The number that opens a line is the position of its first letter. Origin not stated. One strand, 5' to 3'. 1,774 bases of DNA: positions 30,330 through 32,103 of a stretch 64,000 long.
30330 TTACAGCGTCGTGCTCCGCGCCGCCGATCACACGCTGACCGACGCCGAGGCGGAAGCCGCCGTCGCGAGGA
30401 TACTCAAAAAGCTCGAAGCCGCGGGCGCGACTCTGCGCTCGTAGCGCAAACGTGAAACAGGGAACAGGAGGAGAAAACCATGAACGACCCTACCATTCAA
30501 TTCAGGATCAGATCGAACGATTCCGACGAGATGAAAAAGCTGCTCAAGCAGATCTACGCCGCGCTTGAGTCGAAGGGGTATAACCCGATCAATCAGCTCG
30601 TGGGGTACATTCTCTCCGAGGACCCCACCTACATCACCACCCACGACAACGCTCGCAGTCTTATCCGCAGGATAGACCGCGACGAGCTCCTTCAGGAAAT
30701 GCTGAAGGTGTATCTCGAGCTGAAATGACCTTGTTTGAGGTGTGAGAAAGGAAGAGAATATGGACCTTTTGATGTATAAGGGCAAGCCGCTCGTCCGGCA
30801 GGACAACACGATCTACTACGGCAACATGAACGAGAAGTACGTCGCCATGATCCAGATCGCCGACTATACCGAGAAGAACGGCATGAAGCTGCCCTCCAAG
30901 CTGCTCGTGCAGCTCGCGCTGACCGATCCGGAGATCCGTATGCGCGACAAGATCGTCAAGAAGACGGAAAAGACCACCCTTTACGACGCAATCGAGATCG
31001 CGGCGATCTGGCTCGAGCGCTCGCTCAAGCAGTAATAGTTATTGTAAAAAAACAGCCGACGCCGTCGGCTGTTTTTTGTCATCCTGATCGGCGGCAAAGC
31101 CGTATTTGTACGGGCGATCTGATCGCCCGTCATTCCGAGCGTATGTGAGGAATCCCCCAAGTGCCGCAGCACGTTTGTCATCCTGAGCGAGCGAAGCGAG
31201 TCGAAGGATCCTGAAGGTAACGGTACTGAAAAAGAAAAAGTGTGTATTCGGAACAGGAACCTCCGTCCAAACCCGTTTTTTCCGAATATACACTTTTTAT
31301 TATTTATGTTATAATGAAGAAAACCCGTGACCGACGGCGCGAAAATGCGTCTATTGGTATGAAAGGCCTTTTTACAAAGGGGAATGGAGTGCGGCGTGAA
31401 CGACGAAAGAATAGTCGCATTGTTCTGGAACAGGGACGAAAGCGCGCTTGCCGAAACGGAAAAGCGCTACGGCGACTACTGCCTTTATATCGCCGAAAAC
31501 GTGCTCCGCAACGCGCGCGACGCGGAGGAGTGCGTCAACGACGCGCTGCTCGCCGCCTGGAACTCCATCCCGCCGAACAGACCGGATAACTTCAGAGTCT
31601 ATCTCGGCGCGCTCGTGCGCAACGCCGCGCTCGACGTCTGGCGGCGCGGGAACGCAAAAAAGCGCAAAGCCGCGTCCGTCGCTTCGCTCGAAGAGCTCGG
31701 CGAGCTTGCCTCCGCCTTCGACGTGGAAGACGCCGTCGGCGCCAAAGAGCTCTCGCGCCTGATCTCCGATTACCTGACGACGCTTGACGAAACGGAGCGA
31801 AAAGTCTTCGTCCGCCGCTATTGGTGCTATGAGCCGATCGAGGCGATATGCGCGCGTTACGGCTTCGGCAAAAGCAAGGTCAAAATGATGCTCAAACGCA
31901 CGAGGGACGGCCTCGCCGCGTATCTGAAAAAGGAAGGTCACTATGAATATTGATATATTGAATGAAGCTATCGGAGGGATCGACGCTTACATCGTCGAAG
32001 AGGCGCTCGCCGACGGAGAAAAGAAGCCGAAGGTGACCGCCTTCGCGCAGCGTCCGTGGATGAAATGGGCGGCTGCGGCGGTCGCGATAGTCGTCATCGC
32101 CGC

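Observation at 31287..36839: ECF-like sigma / anti-sigma pair apparently co-transcribed with three dockerin-bearing secreted proteins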

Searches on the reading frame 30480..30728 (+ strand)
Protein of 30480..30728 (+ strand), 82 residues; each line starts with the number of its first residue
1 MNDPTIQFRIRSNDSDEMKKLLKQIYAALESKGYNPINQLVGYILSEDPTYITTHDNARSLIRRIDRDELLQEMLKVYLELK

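Call 3: search_protein_families(library=pfam, proteins=[window:30480-30728:+], max_evalue=0.1)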
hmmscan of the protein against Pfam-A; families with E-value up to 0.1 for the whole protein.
window:30480-30728:+ (82 aa): 5 families
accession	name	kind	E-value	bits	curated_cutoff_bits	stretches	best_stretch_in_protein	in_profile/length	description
PF06135.17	IreB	-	3.9e-36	123.5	25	1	3-80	1-78/78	IreB regulatory phosphoprotein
PF12691.13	Phage_tail_terminator_6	-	0.018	15.6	23.8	1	3-57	46-103/118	Bacteriophage tail terminator protein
PF13970.12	DUF4221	-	0.033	14.2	23.4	1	20-77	57-112/311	Domain of unknown function (DUF4221)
PF19995.5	iSTAND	-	0.068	14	24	1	5-78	65-140/163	inactive STAND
PF03958.22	Secretin_N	-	0.1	13.3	28.2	0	8-33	4-32/69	Bacterial type II/III secretion system short domain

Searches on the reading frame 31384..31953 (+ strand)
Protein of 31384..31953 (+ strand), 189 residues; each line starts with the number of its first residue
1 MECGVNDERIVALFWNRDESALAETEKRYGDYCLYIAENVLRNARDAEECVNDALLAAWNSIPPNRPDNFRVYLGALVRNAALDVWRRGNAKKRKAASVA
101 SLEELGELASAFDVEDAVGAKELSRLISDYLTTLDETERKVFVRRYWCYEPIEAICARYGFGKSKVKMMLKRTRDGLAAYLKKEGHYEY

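Call 3: search_protein_families(library=pfam, proteins=[window:31384-31953:+], max_evalue=0.1)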
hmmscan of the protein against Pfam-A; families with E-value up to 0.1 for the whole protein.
window:31384-31953:+ (189 aa): 4 families
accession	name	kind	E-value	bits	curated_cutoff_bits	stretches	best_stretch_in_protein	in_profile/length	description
PF04542.20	Sigma70_r2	-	4.7e-10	39.5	24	1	28-89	4-68/71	Sigma-70 region 2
PF04545.22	Sigma70_r4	-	0.0001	22.2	24.1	1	131-175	2-46/50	Sigma-70, region 4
PF08281.18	Sigma70_r4_2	-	0.00068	19.7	25.7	1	126-174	3-51/54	Sigma-70, region 4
PF14719.12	PID_2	-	0.017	15.4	25.4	0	150-189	23-62/182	Phosphotyrosine interaction domain (PTB/PID)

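Call 10: search_protein_families(library=ncbifam, proteins=[window:31384-31953:+], max_evalue=0.01)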
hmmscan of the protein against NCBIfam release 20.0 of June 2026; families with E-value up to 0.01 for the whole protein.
window:31384-31953:+ (189 aa): 45 families (the best 25 are shown)
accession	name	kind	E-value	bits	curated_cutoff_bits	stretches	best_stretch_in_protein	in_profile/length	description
TIGR02937.1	sigma70-ECF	superfamily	8.4e-16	58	42.9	1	21-179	2-163/165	sigma-70 family RNA polymerase sigma factor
TIGR02985.1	Sig70_bacteroi1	subfamily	1.8e-14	54.3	126.4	1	28-177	9-158/162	RNA polymerase sigma-70 factor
NF008888.0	PRK11922.1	equivalog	7.6e-14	51.9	204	1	5-183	15-198/231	RNA polymerase sigma factor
NF058625.1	sigma_PG0214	equivalog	1e-10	41.6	130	1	34-188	18-168/170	GFO_1088 family ECF-type sigma factor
NF007225.0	PRK09643.1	equivalog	3.7e-10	39.8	190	1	6-182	13-183/204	RNA polymerase sigma factor SigM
TIGR02983.1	SigE-fam_strep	subfamily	4.6e-10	39.6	141.55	1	31-182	17-159/162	SigE family RNA polymerase sigma factor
NF009176.0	PRK12524.1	equivalog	9.9e-10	38.5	264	1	4-178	10-181/196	RNA polymerase sigma factor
NF009172.0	PRK12519.1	subfamily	2.4e-09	37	222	1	6-168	15-176/194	RNA polymerase sigma factor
TIGR02943.1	Sig70_famx1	hypoth_equivalog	7.9e-08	32.3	162.2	1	32-184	14-182/188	RNA polymerase sigma-70 factor, TIGR02943 family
NF004113.0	PRK05602.1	equivalog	2.1e-07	30.8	208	1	6-147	31-167/211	RNA polymerase sigma factor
NF007224.0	PRK09642.1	equivalog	3.2e-07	30.4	212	1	29-184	4-157/160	RNA polymerase sigma factor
TIGR02989.1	Sig-70_gvs1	subfamily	3.5e-07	30.3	124.55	1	37-178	18-155/158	RNA polymerase sigma-70 factor, Rhodopirellula/Verrucomicrobium family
NF008893.0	PRK11924.2-3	equivalog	3.9e-07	29.8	331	1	18-160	19-159/181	RNA polymerase sigma factor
NF008892.0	PRK11924.2-1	equivalog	6.6e-07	29.1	291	1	31-115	27-111/203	RNA polymerase sigma factor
NF009166.1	PRK12513.1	equivalog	6.8e-07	29.2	206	1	6-183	8-188/193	RNA polymerase sigma factor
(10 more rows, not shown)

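Call 77: search_solved_structures(query=window:31384-31953:+, max_evalue=0.001)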
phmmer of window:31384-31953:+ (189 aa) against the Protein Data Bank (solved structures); distinct sequences matched with E-value up to 0.001: 1.
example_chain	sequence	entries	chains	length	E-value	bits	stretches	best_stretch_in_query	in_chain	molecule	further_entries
5wuq_A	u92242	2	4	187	0.00087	22.4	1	17-178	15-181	ECF RNA polymerase sigma factor SigW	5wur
